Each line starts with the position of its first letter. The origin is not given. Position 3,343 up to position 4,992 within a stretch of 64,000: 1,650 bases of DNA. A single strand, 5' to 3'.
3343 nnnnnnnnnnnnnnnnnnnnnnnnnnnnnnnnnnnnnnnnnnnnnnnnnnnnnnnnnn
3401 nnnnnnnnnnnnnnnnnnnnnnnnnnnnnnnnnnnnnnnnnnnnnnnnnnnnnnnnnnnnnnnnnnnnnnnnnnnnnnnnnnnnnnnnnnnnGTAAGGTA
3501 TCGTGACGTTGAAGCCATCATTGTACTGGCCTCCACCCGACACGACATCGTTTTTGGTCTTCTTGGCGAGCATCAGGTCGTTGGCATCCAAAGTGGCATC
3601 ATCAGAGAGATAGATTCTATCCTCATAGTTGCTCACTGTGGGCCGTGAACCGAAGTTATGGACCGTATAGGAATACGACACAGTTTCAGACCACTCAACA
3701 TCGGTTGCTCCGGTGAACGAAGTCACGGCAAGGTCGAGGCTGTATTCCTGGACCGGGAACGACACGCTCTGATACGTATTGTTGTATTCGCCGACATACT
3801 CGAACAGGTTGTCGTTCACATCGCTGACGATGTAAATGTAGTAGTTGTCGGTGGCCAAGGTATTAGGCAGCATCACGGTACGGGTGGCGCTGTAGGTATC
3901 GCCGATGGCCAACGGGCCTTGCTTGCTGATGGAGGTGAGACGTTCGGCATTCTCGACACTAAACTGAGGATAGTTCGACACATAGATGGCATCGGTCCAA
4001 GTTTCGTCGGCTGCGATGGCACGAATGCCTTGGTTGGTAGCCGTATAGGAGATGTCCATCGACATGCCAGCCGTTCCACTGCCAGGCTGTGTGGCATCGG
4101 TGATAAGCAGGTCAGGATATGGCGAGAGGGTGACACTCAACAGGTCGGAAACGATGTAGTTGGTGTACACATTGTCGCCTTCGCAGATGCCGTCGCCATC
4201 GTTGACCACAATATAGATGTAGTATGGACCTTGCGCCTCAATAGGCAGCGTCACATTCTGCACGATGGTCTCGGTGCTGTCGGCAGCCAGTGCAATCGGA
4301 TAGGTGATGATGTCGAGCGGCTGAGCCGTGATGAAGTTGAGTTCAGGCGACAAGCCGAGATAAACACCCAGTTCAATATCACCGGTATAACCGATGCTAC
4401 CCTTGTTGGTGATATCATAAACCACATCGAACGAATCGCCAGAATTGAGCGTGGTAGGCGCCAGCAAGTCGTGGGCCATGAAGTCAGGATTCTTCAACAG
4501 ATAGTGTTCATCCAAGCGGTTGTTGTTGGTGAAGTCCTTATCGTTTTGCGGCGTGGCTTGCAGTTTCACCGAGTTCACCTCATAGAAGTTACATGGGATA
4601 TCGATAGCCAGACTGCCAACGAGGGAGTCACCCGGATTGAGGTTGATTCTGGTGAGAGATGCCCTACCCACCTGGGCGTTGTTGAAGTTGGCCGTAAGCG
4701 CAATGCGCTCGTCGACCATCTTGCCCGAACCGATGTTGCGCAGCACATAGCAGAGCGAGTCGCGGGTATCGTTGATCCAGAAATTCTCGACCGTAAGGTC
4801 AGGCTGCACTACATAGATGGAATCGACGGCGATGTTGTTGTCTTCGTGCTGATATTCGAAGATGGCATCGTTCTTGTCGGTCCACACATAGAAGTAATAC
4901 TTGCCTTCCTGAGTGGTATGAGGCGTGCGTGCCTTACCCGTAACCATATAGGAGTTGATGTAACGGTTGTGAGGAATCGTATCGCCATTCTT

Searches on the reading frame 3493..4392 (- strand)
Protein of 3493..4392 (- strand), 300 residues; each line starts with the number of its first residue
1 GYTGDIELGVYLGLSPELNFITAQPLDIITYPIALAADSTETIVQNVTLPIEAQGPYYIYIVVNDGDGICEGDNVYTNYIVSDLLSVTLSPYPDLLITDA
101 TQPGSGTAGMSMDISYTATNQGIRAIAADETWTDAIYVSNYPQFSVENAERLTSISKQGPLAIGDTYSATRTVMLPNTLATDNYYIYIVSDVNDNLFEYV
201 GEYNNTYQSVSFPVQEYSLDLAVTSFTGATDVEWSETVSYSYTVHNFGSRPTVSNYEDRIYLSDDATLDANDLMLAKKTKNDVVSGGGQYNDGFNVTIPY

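Call 10: search_protein_families(library=pfam, proteins=[window:3493-4392:-], max_evalue=10)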
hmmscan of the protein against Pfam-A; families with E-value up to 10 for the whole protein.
window:3493-4392:- (300 aa): 2 families
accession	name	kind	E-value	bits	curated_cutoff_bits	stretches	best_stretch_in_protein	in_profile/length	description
PF07705.17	CARDB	-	1.8e-09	38.2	22.7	2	93-208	2-100/101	CARDB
PF25549.1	DUF7927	-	1.3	9.8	31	1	230-287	14-77/132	Domain of unknown function (DUF7927)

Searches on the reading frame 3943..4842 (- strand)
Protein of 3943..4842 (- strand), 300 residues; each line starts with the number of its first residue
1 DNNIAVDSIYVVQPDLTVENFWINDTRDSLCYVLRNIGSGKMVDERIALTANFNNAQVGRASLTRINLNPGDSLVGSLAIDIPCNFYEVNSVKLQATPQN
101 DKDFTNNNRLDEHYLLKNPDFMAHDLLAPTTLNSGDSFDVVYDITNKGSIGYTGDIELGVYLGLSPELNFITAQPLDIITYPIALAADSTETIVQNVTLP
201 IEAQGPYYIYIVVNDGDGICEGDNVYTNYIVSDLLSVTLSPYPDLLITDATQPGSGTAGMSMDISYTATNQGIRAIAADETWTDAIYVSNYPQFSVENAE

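Call 10: search_protein_families(library=pfam, proteins=[window:3943-4842:-], max_evalue=10)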
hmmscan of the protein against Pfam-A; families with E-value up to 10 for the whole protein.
window:3943-4842:- (300 aa): 1 family
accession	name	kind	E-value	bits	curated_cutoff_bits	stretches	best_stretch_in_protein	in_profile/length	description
PF07705.17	CARDB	-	1.7e-09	38.2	22.7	2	118-222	1-92/101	CARDB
